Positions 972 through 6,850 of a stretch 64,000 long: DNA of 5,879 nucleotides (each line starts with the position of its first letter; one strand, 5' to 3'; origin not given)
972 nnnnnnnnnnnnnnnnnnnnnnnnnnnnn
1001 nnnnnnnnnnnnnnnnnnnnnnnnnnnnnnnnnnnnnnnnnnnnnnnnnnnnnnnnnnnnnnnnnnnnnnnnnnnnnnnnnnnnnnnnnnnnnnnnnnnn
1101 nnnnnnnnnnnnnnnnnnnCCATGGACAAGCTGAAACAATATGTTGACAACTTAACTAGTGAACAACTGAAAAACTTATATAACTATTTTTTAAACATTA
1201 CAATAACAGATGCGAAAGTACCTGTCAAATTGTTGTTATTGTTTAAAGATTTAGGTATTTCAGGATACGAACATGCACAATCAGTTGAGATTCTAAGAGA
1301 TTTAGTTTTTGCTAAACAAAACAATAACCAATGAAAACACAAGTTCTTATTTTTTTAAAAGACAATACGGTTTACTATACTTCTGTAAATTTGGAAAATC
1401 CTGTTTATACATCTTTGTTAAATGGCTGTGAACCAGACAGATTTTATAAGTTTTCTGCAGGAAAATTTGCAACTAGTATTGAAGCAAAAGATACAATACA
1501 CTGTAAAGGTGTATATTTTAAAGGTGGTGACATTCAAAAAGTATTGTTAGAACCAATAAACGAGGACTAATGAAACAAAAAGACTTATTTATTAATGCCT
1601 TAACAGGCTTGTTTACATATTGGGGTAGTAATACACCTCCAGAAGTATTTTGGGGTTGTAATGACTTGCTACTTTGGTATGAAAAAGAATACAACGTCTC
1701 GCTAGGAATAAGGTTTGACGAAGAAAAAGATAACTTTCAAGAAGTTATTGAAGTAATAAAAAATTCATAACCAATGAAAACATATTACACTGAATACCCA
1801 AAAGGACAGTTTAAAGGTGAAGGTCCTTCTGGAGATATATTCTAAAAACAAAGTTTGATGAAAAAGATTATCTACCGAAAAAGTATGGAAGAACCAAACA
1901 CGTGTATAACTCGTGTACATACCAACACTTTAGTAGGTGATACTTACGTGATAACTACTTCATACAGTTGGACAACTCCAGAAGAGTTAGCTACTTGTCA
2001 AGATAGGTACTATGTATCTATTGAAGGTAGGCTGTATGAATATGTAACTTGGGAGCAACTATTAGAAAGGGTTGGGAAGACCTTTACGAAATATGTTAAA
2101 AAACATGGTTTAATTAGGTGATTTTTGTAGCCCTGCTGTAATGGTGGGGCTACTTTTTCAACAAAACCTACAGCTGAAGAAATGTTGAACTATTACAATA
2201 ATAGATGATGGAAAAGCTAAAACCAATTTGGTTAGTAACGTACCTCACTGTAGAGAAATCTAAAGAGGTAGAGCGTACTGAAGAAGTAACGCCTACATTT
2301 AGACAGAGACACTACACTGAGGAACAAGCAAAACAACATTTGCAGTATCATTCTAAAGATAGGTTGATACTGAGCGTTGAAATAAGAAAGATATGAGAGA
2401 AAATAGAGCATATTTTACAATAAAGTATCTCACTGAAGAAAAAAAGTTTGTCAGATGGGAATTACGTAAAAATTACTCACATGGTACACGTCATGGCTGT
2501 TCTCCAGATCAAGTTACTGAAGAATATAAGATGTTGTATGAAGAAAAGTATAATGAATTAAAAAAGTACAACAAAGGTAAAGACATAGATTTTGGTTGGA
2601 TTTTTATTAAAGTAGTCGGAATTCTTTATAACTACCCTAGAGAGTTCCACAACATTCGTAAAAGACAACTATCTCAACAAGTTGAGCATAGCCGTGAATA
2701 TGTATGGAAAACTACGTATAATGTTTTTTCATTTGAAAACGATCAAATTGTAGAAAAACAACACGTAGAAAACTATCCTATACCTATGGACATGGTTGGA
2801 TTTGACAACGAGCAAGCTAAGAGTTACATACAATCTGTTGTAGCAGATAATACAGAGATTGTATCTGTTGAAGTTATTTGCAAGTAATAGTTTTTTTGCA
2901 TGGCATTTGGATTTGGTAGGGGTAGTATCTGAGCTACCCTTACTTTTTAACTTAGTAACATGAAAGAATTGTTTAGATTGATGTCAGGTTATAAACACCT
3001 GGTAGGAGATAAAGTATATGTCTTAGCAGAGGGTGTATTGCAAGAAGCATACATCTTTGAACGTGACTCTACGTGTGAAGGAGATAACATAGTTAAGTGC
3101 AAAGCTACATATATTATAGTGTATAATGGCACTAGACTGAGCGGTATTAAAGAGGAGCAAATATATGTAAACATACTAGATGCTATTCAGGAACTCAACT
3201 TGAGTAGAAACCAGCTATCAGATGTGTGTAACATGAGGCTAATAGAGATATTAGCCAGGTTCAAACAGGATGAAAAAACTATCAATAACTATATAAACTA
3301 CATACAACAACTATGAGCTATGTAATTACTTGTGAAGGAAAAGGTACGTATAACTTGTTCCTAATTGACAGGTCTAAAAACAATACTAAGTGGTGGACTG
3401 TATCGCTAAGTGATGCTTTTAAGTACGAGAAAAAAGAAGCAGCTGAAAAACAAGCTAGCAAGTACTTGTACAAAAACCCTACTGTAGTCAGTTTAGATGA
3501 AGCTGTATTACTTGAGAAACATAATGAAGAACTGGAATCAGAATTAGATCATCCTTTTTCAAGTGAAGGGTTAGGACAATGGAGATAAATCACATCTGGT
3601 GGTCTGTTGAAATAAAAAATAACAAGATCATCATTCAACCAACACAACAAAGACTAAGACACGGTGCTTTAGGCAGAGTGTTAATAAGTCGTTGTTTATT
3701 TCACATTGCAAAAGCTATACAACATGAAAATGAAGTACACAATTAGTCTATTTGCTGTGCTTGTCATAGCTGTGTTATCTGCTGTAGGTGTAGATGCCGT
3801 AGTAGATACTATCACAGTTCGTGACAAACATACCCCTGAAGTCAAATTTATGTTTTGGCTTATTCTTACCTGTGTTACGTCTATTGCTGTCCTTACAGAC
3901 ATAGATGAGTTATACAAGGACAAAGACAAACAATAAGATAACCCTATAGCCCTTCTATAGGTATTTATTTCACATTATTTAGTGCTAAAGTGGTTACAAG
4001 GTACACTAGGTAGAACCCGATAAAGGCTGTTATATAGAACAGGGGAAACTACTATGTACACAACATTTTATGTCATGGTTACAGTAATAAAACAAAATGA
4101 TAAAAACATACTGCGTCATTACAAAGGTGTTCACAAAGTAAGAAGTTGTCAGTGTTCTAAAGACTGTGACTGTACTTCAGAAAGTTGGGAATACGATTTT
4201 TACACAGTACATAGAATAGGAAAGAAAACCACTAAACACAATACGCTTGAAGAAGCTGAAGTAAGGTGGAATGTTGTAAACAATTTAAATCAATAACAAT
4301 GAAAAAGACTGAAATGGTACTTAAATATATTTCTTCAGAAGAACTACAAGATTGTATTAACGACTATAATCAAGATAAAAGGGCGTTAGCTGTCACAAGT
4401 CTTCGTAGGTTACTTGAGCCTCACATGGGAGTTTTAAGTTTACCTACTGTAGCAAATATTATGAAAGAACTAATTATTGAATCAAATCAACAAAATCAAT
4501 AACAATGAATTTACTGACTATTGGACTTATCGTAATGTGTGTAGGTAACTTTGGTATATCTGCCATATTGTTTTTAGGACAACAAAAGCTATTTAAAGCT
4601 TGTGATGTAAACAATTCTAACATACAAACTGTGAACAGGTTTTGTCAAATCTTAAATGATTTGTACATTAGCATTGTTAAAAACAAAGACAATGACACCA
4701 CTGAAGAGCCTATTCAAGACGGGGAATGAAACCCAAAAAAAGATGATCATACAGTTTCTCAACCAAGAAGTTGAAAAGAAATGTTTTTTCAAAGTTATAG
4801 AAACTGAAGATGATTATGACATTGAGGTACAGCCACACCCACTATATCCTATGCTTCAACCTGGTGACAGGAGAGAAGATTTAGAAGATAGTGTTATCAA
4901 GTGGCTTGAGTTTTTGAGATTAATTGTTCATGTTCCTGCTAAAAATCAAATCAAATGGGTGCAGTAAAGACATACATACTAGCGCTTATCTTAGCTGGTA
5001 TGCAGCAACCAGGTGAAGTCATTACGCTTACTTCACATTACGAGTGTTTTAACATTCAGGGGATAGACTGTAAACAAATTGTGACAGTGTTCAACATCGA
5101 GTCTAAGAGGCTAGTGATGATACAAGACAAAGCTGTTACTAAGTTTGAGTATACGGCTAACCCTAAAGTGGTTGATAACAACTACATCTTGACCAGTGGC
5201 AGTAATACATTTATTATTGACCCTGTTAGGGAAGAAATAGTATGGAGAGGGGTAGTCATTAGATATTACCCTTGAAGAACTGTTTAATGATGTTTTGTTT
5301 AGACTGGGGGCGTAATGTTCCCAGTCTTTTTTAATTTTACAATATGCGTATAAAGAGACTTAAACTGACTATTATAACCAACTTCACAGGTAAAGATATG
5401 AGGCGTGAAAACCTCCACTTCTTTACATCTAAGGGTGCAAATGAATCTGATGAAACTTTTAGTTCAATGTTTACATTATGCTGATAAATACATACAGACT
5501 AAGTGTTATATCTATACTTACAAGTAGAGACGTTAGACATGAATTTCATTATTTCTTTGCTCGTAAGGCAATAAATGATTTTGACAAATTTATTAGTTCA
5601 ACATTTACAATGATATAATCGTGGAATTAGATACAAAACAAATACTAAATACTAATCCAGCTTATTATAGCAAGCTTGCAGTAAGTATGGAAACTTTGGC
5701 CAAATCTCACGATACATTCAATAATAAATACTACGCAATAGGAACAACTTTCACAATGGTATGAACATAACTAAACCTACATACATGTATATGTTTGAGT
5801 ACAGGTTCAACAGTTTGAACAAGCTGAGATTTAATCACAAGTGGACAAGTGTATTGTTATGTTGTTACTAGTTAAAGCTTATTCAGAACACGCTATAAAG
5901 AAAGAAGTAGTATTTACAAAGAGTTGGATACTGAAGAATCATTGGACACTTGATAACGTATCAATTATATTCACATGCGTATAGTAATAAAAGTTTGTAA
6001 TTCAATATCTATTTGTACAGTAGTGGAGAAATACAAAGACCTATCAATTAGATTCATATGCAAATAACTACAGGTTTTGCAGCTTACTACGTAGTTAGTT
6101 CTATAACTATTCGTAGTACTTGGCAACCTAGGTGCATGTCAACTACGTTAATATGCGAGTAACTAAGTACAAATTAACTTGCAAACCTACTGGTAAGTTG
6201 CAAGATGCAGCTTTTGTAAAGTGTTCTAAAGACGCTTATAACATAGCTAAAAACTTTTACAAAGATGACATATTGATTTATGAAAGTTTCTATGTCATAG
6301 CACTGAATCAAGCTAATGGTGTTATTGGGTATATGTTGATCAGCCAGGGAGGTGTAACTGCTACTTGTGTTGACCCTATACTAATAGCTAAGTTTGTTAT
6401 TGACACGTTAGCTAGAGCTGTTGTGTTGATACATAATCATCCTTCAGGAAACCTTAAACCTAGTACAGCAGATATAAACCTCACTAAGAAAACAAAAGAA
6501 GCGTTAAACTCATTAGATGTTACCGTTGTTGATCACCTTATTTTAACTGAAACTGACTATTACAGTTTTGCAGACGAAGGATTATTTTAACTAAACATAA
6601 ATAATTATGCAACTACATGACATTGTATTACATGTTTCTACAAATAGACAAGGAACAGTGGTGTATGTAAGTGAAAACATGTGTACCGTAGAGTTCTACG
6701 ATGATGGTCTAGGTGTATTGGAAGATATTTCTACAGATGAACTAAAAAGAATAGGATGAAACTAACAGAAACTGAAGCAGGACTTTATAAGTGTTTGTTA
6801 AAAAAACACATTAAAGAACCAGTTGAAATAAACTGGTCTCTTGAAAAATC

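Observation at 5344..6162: A second, 7-unit micro-ORF chain runs straight into the RadC/JAB gene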

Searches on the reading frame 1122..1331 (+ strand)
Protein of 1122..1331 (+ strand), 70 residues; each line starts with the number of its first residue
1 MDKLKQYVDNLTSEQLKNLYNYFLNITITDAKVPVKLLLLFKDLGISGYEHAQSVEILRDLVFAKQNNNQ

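Call 95: search_protein_families(library=pfam, proteins=[window:1122-1331:+], max_evalue=0.01)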
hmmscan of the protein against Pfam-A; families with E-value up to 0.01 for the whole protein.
window:1122-1331:+ (70 aa): 1 family
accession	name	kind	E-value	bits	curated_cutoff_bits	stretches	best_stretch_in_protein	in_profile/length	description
PF05961.16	Chordopox_A13L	-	0.0026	18.4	24.1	1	1-24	43-67/69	Chordopoxvirus A13L protein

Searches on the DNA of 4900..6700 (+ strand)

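Call 8: search_dna_similar(query=window:4900-6700:+, collection=phages, mode=distant, max_rows=30)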
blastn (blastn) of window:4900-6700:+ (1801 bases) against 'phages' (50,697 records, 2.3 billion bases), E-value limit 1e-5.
No match.
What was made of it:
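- Tried and rejected: Nucleotide search of 4900-6700 against 50,697 phage genomes found no match (call 8).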

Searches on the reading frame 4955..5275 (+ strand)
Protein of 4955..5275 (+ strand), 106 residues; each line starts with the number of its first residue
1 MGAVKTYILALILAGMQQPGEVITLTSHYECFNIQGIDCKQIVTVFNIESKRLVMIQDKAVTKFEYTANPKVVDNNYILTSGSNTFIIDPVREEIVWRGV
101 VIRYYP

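Call 10: search_protein_families(library=pfam, proteins=[window:4955-5275:+], max_evalue=0.01)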
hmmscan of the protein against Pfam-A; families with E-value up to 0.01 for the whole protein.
window:4955-5275:+ (106 aa): 0 families

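Call 37: find_related_loci(query=window:4955-5272:+, collection=viral_contigs, flank=10000)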
Query window:4955-5272:+ (106 aa) in viral_contigs; peptide patterns used: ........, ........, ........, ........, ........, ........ (x = any residue, [..] = any of these).
2 stretches matched a pattern, but none encodes a relative of the query by tblastn (E <= 1e-3).

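Call 40: find_related_loci(query=A3, collection=metagenome_contigs, flank=10000)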
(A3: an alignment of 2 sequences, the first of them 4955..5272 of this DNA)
Query A3 (106 aa) in metagenome_contigs; peptide patterns used: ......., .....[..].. (x = any residue, [..] = any of these).
82 stretches matched a pattern, but none encodes a relative of the query by tblastn (E <= 1e-3).

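Call 41: find_homologous_proteins(query=A3, max_evalue=0.001)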
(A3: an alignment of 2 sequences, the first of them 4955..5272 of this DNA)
Query A3 (2 sequences) (106 aa, profile of the alignment): 3 proteins with E <= 0.001 among 7 candidates.
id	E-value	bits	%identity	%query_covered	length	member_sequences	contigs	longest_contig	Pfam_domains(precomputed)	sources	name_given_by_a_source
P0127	4.0e-66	238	98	100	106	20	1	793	-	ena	-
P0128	9.3e-56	204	81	100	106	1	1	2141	-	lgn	-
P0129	1.2e-42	162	64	98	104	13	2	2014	-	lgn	-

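Call 42: find_encoding_contigs(protein=P0128, flank=10000, max_places=4)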
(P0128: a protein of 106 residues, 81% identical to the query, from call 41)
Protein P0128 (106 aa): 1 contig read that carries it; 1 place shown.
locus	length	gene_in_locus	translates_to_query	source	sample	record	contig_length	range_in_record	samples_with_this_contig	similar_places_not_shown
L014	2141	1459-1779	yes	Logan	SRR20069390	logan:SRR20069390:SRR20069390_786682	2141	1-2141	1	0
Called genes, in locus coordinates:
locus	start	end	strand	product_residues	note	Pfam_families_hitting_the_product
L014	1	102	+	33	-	?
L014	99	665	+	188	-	-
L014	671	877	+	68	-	-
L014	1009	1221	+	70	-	-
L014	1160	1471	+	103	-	-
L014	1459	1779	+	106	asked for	-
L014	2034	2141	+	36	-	?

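Call 43: find_encoding_contigs(protein=P0129, flank=10000, max_places=6)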
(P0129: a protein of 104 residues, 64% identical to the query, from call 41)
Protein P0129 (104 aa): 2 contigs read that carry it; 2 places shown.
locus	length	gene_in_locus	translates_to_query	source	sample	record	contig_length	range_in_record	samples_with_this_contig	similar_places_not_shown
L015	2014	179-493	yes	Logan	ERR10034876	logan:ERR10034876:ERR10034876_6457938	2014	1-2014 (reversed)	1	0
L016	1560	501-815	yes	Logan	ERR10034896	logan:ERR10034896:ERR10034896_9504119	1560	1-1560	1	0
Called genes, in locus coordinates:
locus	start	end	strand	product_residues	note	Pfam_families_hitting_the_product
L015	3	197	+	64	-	?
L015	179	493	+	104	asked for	-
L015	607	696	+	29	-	-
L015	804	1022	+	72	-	-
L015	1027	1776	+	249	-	-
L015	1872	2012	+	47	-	?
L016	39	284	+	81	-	-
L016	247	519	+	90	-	-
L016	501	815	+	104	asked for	-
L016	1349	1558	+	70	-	?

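Call 58: search_protein_families(library=padloc, proteins=[window:4955-5272:+], max_evalue=0.1)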
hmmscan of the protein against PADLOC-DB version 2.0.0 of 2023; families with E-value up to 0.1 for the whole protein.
window:4955-5272:+ (106 aa): 0 families

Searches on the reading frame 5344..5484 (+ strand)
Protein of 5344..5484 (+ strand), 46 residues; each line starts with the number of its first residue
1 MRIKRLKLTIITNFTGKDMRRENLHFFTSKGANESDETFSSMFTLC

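Call 11: search_protein_families(library=phrogs, proteins=[window:5344-5484:+], max_evalue=1)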
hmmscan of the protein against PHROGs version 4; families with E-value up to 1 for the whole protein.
window:5344-5484:+ (46 aa): 0 families

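Call 58: search_protein_families(library=padloc, proteins=[window:5344-5481:+], max_evalue=0.1)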
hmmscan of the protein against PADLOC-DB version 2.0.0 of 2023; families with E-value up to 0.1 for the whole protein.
window:5344-5481:+ (46 aa): 0 families

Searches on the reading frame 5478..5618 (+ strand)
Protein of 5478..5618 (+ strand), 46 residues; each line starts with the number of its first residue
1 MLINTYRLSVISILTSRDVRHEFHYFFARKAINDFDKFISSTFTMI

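Call 11: search_protein_families(library=phrogs, proteins=[window:5478-5618:+], max_evalue=1)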
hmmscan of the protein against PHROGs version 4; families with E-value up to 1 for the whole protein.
window:5478-5618:+ (46 aa): 1 family
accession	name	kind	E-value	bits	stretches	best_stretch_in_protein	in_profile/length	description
phrog_28676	-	unknown function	0.14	13.6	1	6-40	44-78/80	-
